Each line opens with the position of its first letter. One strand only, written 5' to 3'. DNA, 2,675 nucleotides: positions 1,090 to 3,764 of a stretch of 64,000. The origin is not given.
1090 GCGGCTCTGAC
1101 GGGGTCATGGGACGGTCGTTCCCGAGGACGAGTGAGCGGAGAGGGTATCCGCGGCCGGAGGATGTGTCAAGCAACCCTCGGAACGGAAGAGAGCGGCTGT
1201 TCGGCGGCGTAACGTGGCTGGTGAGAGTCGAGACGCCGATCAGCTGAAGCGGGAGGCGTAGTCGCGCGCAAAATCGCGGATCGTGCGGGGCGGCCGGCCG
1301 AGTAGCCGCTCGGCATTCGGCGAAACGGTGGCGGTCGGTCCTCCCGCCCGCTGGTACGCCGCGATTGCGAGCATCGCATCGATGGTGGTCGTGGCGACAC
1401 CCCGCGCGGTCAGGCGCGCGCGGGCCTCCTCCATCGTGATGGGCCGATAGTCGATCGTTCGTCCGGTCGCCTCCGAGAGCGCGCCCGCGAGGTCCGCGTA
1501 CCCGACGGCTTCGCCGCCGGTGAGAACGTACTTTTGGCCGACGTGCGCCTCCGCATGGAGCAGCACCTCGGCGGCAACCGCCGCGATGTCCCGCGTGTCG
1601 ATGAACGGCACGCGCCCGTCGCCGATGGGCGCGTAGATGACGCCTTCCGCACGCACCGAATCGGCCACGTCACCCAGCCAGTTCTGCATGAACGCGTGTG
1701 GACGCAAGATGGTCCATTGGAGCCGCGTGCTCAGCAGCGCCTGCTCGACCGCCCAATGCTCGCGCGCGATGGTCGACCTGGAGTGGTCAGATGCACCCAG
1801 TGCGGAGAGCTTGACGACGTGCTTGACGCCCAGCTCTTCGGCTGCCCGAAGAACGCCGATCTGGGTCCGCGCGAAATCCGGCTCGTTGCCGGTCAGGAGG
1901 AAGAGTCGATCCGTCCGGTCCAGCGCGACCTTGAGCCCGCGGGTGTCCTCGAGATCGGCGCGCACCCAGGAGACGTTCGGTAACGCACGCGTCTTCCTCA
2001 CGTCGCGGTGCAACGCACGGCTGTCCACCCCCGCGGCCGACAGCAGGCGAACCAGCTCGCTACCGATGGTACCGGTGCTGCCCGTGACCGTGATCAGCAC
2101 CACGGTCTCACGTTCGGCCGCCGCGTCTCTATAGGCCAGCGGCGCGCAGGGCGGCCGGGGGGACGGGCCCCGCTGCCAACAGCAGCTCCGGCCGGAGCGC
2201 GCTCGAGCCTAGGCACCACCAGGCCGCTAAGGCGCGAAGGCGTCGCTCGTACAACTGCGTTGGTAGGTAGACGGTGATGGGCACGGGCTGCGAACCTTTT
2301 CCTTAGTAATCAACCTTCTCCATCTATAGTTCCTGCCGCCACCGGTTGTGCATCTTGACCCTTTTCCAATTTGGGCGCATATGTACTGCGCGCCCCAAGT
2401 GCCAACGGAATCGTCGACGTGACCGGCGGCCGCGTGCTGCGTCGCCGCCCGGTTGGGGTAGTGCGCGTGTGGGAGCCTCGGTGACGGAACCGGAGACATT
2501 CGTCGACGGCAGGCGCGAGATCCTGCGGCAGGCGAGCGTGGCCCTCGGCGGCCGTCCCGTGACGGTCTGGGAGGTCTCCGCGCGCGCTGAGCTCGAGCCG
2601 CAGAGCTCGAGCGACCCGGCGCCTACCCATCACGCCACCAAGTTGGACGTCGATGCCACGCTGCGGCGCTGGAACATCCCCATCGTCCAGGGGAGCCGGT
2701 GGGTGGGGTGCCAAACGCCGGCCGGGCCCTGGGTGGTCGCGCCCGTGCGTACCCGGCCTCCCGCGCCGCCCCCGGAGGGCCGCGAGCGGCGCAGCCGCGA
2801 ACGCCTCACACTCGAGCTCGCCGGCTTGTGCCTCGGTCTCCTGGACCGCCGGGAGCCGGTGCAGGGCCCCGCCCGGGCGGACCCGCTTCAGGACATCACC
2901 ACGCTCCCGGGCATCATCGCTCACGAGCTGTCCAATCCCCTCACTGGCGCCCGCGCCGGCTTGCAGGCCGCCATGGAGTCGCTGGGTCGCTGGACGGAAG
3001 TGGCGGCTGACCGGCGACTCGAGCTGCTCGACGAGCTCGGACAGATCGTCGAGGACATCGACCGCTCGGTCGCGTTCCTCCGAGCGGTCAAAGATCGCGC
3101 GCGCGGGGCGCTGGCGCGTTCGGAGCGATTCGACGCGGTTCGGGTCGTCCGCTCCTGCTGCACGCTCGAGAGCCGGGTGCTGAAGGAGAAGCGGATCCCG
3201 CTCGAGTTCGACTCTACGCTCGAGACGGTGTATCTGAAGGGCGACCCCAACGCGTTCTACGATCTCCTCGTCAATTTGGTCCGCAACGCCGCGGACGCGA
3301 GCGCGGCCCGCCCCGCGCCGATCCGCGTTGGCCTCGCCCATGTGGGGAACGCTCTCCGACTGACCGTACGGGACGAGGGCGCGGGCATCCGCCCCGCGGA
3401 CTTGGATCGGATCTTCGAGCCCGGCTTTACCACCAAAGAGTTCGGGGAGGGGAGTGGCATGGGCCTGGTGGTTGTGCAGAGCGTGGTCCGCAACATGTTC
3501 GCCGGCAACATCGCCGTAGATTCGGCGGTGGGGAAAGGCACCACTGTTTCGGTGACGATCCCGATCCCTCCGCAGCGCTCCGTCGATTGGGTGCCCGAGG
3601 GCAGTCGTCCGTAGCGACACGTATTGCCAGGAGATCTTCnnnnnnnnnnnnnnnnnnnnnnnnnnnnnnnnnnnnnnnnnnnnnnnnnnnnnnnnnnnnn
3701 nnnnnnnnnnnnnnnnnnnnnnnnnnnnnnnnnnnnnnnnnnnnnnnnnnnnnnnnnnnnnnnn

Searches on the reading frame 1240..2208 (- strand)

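Call 68: search_protein_families(library=pfam, proteins=[window:1240-2208:-], max_evalue=0.00001)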
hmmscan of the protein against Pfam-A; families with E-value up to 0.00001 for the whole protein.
window:1240-2208:- (322 aa): 3 families
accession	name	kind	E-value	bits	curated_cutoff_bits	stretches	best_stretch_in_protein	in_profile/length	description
PF05368.20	NmrA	-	8e-25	88.5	27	1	38-267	4-252/298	NmrA-like family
PF13460.12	NAD_binding_10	-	6.9e-20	72.1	27.2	1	43-217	1-182/184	NAD(P)H-binding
PF01370.27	Epimerase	-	3e-06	27.3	20.9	0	39-101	1-67/240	NAD dependent epimerase/dehydratase family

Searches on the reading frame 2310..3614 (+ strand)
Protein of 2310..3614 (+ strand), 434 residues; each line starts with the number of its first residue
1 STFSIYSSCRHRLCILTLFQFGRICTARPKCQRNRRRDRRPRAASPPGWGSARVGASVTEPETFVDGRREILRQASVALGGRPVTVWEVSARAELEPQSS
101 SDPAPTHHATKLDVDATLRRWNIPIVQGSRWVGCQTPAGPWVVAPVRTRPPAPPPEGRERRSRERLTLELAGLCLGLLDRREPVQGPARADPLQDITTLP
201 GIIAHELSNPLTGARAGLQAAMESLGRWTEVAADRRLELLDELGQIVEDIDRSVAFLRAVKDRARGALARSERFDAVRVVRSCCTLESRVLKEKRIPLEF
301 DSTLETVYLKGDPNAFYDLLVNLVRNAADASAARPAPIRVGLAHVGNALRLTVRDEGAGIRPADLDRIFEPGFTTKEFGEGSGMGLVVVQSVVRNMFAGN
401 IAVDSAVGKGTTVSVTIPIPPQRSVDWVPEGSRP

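Call 68: search_protein_families(library=pfam, proteins=[window:2310-3614:+], max_evalue=0.00001)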
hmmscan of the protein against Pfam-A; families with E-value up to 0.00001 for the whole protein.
window:2310-3614:+ (434 aa): 1 family
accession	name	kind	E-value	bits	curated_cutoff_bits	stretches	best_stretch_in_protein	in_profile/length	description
PF02518.31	HATPase_c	-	1.1e-22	81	26.4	1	311-420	1-110/111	Histidine kinase-, DNA gyrase B-, and HSP90-like ATPase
